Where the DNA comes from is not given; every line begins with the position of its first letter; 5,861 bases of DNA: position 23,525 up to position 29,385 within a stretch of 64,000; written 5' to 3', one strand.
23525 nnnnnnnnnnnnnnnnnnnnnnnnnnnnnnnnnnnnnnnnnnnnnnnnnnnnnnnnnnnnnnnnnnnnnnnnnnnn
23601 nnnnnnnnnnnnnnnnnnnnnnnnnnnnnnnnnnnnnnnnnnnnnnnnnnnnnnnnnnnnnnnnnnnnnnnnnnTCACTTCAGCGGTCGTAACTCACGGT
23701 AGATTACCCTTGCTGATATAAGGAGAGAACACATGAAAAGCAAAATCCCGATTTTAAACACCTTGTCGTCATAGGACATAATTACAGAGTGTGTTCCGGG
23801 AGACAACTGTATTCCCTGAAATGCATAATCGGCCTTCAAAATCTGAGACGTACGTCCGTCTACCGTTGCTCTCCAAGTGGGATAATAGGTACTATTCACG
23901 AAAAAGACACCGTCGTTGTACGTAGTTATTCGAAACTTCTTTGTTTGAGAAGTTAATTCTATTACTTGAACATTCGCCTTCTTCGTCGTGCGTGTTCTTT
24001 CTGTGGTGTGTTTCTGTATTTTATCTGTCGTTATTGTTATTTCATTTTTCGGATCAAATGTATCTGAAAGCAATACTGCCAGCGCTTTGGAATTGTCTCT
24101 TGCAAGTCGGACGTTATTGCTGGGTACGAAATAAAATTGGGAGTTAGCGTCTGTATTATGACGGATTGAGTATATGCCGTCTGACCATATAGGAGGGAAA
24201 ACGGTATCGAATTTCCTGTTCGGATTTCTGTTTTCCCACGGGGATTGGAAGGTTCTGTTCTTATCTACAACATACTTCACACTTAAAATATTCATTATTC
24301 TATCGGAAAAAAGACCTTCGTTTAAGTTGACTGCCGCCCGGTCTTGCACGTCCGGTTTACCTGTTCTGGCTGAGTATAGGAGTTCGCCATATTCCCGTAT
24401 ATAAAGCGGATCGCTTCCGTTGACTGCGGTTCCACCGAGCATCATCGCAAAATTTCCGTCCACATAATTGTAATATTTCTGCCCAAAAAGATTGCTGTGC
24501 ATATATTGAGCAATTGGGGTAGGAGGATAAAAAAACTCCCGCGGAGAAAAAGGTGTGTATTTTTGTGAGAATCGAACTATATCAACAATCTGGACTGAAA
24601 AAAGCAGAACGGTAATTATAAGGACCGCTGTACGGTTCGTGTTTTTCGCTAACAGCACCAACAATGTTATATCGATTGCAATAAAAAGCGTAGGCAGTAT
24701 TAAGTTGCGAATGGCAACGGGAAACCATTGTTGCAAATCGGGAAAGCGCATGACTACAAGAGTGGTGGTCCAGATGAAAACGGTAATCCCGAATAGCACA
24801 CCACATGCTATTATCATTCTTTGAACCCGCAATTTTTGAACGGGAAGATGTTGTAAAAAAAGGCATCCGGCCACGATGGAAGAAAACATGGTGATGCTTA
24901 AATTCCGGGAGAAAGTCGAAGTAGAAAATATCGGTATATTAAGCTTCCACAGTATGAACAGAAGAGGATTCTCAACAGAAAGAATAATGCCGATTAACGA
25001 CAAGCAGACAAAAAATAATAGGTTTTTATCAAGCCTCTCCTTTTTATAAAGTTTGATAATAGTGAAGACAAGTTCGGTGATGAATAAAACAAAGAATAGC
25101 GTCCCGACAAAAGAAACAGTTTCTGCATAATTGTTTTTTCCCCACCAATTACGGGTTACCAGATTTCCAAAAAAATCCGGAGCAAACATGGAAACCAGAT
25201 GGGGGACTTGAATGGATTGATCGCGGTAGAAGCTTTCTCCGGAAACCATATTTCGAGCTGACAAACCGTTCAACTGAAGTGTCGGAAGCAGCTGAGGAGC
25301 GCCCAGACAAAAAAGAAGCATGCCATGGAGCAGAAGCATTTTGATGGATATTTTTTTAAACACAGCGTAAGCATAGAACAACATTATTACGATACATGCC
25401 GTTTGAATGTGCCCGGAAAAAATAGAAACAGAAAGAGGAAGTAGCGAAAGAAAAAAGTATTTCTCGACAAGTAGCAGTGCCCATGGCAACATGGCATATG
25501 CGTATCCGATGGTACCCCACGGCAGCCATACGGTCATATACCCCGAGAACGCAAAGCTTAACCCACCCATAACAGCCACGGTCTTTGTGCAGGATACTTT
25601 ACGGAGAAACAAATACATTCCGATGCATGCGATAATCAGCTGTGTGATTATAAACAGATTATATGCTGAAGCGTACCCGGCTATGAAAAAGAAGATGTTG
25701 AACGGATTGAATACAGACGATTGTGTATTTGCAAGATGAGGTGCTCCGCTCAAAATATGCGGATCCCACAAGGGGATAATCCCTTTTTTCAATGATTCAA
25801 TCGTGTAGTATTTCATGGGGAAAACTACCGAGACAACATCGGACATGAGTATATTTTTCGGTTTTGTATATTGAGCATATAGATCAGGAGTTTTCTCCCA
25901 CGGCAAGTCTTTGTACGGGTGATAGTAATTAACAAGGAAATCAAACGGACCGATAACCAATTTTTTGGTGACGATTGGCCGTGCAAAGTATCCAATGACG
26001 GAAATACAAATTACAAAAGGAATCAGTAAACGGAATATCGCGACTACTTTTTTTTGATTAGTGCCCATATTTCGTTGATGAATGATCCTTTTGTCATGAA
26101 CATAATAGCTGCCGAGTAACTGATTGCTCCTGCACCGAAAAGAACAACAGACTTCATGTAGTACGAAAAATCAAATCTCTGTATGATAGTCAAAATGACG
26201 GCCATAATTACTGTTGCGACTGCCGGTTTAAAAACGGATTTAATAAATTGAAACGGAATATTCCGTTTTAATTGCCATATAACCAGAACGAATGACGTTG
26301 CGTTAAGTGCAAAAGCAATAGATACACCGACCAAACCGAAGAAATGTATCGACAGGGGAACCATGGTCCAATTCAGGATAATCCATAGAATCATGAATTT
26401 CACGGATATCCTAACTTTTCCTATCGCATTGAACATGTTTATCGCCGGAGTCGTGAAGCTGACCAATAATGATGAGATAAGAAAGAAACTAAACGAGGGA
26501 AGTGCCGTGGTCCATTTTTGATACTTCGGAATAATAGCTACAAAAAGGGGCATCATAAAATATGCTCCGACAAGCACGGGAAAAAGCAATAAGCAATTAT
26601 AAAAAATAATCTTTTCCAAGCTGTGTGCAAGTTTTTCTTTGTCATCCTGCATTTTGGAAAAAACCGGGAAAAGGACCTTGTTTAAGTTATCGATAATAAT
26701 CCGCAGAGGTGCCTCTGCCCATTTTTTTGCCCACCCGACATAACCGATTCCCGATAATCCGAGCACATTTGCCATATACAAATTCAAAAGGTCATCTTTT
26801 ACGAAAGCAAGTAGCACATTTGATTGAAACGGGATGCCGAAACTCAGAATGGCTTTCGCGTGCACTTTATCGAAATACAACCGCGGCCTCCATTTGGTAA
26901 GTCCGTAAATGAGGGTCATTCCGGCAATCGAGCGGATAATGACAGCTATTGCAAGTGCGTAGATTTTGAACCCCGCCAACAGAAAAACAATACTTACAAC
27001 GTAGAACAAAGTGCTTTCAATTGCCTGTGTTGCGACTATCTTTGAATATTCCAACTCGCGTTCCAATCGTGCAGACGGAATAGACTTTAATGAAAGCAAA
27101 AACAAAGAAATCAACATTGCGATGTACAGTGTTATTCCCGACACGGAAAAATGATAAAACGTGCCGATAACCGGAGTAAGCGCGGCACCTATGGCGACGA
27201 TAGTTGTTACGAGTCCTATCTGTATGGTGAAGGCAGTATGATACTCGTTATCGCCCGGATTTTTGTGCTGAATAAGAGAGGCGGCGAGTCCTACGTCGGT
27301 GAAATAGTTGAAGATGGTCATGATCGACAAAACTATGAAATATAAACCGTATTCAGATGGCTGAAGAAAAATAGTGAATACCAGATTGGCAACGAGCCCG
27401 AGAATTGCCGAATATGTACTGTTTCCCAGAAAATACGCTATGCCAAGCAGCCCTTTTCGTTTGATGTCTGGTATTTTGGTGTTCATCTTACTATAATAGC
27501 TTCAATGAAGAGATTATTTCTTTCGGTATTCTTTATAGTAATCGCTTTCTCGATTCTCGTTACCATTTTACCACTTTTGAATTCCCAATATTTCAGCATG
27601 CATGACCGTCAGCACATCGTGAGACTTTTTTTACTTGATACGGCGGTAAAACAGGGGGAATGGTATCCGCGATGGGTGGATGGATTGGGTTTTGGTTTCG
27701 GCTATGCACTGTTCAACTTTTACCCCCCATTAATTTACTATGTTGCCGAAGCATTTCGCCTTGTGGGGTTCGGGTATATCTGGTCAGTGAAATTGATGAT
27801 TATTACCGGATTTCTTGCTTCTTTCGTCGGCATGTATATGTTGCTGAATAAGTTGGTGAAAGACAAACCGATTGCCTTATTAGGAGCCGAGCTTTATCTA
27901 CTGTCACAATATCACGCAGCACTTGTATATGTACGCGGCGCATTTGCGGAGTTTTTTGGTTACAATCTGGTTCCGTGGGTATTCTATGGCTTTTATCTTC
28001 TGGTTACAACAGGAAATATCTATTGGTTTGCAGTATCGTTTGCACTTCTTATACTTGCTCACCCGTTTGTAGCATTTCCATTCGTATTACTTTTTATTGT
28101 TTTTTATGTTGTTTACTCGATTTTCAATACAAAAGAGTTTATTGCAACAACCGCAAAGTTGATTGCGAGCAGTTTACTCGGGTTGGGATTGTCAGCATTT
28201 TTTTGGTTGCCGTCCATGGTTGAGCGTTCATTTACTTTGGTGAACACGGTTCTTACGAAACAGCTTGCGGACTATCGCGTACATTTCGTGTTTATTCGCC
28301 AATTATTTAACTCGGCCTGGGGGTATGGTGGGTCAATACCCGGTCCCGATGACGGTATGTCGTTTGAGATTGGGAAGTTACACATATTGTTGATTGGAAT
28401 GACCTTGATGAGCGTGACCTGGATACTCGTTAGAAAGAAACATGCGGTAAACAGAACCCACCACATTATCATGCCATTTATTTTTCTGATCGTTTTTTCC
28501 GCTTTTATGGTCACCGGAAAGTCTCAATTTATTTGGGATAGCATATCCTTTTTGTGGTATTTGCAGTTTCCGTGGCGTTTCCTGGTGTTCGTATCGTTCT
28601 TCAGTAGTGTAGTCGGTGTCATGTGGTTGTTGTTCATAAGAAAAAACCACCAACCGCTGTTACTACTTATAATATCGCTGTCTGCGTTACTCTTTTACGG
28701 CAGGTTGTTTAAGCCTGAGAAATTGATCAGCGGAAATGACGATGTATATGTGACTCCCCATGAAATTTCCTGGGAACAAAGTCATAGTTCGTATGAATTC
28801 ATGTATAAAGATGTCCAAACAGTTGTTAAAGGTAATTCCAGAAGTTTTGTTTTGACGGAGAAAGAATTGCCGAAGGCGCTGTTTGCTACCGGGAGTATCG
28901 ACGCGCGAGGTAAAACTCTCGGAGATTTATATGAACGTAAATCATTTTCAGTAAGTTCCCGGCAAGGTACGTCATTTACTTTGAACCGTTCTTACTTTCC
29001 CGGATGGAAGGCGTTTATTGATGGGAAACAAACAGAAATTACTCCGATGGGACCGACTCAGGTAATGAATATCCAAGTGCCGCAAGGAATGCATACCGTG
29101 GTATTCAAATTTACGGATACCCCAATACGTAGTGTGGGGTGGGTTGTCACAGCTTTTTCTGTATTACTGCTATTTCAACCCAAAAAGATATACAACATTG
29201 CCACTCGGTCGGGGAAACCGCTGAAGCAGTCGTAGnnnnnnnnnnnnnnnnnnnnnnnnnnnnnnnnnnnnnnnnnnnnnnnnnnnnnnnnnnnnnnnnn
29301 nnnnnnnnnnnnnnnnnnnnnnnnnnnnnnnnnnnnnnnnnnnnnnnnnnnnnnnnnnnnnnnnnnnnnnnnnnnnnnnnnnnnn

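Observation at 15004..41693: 27-kb envelope glycosylation island with an extreme density of GT-C membrane glycosyltransferases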

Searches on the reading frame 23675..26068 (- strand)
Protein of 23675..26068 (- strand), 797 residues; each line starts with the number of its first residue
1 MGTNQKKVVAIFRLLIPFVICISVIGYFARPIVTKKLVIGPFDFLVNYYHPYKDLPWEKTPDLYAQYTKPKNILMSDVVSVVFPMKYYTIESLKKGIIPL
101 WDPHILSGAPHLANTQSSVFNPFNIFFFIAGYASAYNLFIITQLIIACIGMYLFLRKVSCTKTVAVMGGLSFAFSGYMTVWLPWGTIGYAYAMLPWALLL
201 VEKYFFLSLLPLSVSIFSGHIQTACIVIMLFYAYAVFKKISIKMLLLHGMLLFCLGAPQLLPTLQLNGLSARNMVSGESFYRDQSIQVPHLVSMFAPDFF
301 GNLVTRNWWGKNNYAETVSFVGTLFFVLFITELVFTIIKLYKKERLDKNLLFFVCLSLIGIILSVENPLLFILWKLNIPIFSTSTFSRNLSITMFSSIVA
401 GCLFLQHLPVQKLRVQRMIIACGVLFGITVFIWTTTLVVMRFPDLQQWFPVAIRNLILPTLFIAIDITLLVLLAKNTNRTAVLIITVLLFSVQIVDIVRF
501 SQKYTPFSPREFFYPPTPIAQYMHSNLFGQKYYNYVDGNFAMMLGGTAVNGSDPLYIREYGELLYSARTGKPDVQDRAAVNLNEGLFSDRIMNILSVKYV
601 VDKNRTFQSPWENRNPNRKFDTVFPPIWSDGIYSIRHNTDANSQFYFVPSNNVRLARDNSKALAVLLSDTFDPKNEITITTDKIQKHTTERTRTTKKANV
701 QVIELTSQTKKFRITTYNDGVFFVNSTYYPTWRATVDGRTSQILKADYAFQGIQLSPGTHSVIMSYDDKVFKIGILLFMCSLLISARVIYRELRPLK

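Call 3: search_protein_families(library=pfam, proteins=[window:23675-26068:-], max_evalue=0.01)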
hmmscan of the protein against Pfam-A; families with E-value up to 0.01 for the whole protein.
window:23675-26068:- (797 aa): 1 family
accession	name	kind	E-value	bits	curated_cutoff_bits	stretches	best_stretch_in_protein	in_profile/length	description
PF09586.16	YfhO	-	5.1e-11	42.1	28.5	1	686-777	742-834/835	Bacterial membrane protein YfhO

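Call 12: search_protein_families(library=pfam, proteins=[window:23675-26068:-], max_evalue=10)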
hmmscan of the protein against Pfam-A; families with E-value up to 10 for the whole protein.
window:23675-26068:- (797 aa): 2 families
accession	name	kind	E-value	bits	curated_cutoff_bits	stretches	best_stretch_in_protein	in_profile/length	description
PF09586.16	YfhO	-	5.1e-11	42.1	28.5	1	686-777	742-834/835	Bacterial membrane protein YfhO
PF07980.17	SusD_RagB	-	0.45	10.6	23.1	1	594-737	4-140/297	SusD family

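Call 13: search_protein_families(library=ncbifam, proteins=[window:23675-26068:-], max_evalue=1)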
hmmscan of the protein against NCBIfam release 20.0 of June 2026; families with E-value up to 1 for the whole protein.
window:23675-26068:- (797 aa): 4 families
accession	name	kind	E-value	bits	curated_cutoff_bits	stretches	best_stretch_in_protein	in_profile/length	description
NF047590.1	GlcsyltransPgfM2Strep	equivalog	3.8e-05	22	1500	1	721-787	809-875/884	glycosyltransferase PgfM2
NF033175.1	fuso_auto_Nterm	subfamily_domain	0.045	13.8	55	1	674-740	52-117/120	autotransporter-associated N-terminal domain-containing protein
NF046006.1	MAG6450_fam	subfamily_domain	0.07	13.7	40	1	655-723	18-90/103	MAG6450 family protein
TIGR02784.1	addA_alphas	equivalog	0.14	10.4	860.75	1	655-735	274-354/1138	double-strand break repair helicase AddA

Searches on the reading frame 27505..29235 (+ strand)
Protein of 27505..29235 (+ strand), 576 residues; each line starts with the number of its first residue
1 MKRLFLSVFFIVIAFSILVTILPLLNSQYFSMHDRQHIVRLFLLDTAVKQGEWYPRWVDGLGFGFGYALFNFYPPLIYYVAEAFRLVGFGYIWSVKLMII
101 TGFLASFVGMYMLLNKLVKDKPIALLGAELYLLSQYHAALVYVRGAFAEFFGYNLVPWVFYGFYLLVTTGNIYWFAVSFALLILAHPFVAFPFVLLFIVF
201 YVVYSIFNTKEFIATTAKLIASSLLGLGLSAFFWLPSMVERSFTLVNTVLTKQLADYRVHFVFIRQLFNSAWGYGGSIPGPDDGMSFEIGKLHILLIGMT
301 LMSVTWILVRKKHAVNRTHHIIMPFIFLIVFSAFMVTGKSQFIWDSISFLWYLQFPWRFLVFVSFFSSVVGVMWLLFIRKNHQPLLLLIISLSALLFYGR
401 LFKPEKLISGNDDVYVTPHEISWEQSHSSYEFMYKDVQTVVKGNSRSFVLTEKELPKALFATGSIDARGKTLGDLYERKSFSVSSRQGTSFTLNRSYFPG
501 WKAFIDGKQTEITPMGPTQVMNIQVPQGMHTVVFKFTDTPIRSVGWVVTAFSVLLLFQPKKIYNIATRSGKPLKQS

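Call 4: search_protein_families(library=pfam, proteins=[window:27505-29235:+], max_evalue=0.01)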
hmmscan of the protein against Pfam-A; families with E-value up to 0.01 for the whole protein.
window:27505-29235:+ (576 aa): 1 family
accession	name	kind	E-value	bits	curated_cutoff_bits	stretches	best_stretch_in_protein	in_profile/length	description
PF09586.16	YfhO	-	7.3e-06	25.1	28.5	1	484-538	771-825/835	Bacterial membrane protein YfhO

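Call 12: search_protein_families(library=pfam, proteins=[window:27505-29235:+], max_evalue=10)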
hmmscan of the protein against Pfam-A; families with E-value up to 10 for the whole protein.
window:27505-29235:+ (576 aa): 3 families
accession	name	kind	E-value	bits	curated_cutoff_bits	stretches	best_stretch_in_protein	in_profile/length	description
PF09586.16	YfhO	-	7.3e-06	25.1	28.5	2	484-538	771-825/835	Bacterial membrane protein YfhO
PF24673.1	Blr_divisome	-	0.033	14.1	27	1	544-557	8-21/41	Divisome-associated membrane protein Blr family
PF11460.13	DUF3007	-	0.13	12.9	25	1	195-261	12-75/96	Protein of unknown function (DUF3007)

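Call 13: search_protein_families(library=ncbifam, proteins=[window:27505-29235:+], max_evalue=1)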
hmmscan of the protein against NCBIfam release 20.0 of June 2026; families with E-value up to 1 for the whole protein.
window:27505-29235:+ (576 aa): 2 families
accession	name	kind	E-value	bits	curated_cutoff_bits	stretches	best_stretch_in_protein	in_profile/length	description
NF033231.1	small_Blr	equivalog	0.0068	15.9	40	1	544-561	7-24/40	division septum protein Blr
NF047918.2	MetA_acetyl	exception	0.091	12.1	460.5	1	404-480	175-252/302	homoserine O-acetyltransferase MetA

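Call 61: find_homologous_proteins(query=window:27505-29235:+, max_evalue=0.00001)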
Query window:27505-29235:+ (576 aa): 1345 proteins with E <= 0.00001 among 8000 candidates; the best 120 are listed.
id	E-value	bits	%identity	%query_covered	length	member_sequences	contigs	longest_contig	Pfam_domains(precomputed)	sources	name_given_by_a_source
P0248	0.0e+0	1226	100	95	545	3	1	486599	PF10131.16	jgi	-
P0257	6.2e-227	773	60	100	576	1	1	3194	PF10131.16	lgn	-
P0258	3.6e-168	579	51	91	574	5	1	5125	-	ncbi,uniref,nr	ncbi:hypothetical protein COU88_04245 [Candidatus Roizmanbacteria bacterium CG10_big_fil_rev_8_21_14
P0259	2.2e-166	573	50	94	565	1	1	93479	PF10131.16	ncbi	-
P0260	3.4e-165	569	49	97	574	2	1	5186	PF10131.16,PF09586.17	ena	-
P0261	8.6e-164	564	50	93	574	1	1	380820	-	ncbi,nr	ncbi:MAG: hypothetical protein NUV65_04265 [Candidatus Roizmanbacteria bacterium]|nr:hypothetical pr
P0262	6.5e-162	558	49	94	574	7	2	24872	PF10131.16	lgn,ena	-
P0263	3.3e-161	556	50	91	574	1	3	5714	-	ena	-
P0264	7.8e-161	555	50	91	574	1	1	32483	-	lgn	-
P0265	9.7e-155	535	47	100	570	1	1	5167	PF10131.16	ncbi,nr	ncbi:MAG: 6-pyruvoyl-tetrahydropterin synthase-related protein [Candidatus Roizmanbacteria bacterium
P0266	9.0e-153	528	71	59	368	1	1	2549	PF10131.16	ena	-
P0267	1.0e-151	525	47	95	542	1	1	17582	PF10131.16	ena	-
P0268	1.6e-143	498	46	100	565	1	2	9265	-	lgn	-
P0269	2.2e-143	497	45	92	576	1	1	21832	PF10131.16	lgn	-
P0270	1.5e-139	484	44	94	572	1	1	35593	PF10131.16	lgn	-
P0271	6.5e-136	472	43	96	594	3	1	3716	PF10131.16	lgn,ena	-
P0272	7.9e-135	469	43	95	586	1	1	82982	PF10131.16,PF13231.13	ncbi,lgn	-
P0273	2.3e-133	464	45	91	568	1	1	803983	PF10131.16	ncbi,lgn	-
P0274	5.8e-133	463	43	95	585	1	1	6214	PF10131.16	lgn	-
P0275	5.9e-133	463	42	94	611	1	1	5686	PF10131.16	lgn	-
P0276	2.1e-132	461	44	93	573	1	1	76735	PF10131.16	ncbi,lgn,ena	-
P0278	5.8e-132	459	43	96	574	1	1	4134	PF10131.16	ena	-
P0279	7.8e-132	459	43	93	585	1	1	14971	PF10131.16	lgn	-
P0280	7.9e-132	459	44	95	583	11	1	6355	PF10131.16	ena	-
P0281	1.0e-131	459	43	97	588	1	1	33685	PF10131.16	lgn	-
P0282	1.4e-131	458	43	94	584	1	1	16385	PF10131.16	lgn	-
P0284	9.1e-131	455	44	95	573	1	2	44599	PF10131.16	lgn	-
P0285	1.1e-130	455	42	97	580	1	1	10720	PF10131.16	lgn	-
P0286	1.4e-130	455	43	94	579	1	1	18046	PF10131.16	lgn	-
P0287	1.6e-130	455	42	96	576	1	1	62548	PF10131.16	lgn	-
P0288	1.7e-130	455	42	91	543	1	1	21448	PF10131.16,PF13231.13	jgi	jgi:hypothetical protein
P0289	1.9e-130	454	43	95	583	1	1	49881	PF10131.16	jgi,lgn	jgi:uncharacterized membrane protein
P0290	2.2e-130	454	41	96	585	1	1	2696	PF10131.16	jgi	jgi:hypothetical protein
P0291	2.3e-130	454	44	94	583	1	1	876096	PF10131.16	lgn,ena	-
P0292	3.2e-130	454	44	94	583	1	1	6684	PF10131.16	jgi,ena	-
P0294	6.2e-130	453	42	95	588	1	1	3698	PF10131.16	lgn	-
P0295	7.9e-130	452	43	94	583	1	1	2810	PF10131.16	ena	-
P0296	8.2e-130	452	40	98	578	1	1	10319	PF10131.16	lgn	-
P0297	9.1e-130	452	43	94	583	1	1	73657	PF10131.16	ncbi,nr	ncbi:hypothetical protein C4559_01080 [Candidatus Microgenomates bacterium]|nr:MAG: hypothetical pro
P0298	1.3e-129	452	42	93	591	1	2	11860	PF10131.16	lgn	-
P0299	1.4e-129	451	44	92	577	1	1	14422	PF10131.16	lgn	-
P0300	2.0e-129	451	43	94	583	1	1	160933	PF10131.16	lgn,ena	-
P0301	3.5e-129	450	43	91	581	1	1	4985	PF10131.16,PF20176.4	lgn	-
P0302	6.7e-129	449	43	91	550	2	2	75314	PF10131.16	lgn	-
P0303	8.3e-129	449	42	94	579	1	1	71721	PF10131.16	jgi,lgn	-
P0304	8.8e-129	449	41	93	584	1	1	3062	PF10131.16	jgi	-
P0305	8.9e-129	449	42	93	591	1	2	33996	PF10131.16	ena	-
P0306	9.4e-129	449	42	93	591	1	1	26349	PF10131.16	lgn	-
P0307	1.2e-128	448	41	95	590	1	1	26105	PF10131.16,PF20176.4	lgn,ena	-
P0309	1.8e-128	448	42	94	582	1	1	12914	PF10131.16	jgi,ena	-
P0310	6.3e-128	446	42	95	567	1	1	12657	PF10131.16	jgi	jgi:hypothetical protein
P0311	6.4e-128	446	43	91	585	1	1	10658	PF10131.16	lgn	-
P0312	7.0e-128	446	42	95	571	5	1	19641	PF10131.16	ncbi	ncbi:MAG: 6-pyruvoyl-tetrahydropterin synthase-related protein, partial [Patescibacteria group bacte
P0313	7.8e-128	446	43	91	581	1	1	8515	PF10131.16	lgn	-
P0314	9.5e-128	445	44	94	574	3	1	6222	PF10131.16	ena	-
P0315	1.3e-127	445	41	97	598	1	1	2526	PF10131.16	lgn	-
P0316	1.5e-127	445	42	95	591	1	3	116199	PF10131.16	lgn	-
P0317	2.5e-127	444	41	93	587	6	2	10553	PF10131.16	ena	-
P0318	3.2e-127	444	42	96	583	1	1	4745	PF10131.16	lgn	-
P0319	5.1e-127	443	43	95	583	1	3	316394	PF10131.16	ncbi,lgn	-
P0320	9.7e-127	442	42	92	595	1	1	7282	PF10131.16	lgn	-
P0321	1.1e-126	442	42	96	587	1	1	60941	PF10131.16,PF09586.17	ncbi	-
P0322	1.1e-126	442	41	94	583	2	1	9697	PF10131.16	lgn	-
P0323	1.1e-126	442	42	98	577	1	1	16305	PF10131.16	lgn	-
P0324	1.1e-126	442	41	91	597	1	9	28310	PF10131.16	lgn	-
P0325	1.2e-126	442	41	93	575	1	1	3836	PF10131.16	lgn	-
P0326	1.5e-126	442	43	93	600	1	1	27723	PF10131.16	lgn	-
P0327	1.5e-126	442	42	93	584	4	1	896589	PF10131.16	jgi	-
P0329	2.2e-126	441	43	93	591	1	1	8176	PF10131.16,PF13231.13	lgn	-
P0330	4.3e-126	440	42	93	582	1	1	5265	PF10131.16,PF09586.17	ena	-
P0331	5.1e-126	440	41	93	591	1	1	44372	PF10131.16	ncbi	-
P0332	5.9e-126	440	41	96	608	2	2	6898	PF10131.16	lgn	-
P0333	6.6e-126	439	42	93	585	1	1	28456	PF10131.16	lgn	-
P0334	6.8e-126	439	41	96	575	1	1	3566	PF10131.16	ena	-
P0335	7.8e-126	439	43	95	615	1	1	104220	PF10131.16,PF20176.4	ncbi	-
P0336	1.1e-125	439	41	95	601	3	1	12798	PF10131.16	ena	-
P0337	1.2e-125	439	42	93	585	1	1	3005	PF10131.16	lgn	-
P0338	1.2e-125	439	40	97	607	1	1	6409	PF10131.16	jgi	jgi:hypothetical protein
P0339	1.5e-125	438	42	93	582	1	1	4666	PF10131.16,PF09586.17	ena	-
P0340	1.5e-125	438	40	96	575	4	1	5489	PF10131.16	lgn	-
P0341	1.9e-125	438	41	95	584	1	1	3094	PF10131.16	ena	-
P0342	2.1e-125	438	41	96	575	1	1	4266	PF10131.16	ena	-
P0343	2.4e-125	438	43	93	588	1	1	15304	PF10131.16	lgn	-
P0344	2.7e-125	437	42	93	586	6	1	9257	PF10131.16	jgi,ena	-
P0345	3.2e-125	437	42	93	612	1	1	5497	PF10131.16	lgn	-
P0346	4.4e-125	437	42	91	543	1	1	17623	PF10131.16,PF09586.17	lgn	-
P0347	4.5e-125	437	42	93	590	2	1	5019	PF10131.16,PF09586.17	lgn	-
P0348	4.5e-125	437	41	97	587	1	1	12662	PF10131.16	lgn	-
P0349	5.3e-125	436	41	96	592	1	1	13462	PF10131.16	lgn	-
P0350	5.4e-125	436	40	93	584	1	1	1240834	PF10131.16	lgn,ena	-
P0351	1.1e-124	435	44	89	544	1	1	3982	PF10131.16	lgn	-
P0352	1.3e-124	435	42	92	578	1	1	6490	PF10131.16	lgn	-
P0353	1.3e-124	435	40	92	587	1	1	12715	PF10131.16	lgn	-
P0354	1.4e-124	435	44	91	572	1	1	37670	PF10131.16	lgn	-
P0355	1.6e-124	435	41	97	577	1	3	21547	PF10131.16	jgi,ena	-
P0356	1.7e-124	435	41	95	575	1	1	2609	PF10131.16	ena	-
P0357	2.7e-124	434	42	92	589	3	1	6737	PF10131.16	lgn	-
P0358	2.7e-124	434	41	93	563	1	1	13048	PF10131.16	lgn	-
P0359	3.4e-124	434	43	93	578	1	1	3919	PF10131.16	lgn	-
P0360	4.4e-124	433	41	97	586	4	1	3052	PF10131.16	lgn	-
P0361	5.2e-124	433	42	93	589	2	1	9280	PF10131.16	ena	-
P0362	5.3e-124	433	41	95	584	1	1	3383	PF10131.16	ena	-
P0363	6.1e-124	433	42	94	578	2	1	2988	PF10131.16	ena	-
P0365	9.1e-124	432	41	94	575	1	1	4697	PF10131.16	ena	-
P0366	9.8e-124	432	41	94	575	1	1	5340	PF10131.16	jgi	-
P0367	1.2e-123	432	41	96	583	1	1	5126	PF10131.16,PF09586.17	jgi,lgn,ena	-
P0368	1.2e-123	432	42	95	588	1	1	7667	PF10131.16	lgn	-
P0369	1.3e-123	432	41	93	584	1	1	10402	PF10131.16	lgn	-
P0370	1.5e-123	432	41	97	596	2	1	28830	PF10131.16,PF20176.4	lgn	-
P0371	1.6e-123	431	43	94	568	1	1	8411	PF10131.16,PF20176.4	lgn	-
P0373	1.9e-123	431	42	96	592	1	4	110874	PF10131.16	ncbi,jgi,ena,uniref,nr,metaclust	ncbi:MAG: hypothetical protein US11_C0002G0026 [Candidatus Roizmanbacteria bacterium GW2011_GWA2_36_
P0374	2.0e-123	431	41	93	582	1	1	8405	PF10131.16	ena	-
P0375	2.1e-123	431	42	94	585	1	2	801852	PF10131.16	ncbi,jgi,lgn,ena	ncbi:MAG: hypothetical protein WC744_04100 [Patescibacteria group bacterium]|jgi:hypothetical protei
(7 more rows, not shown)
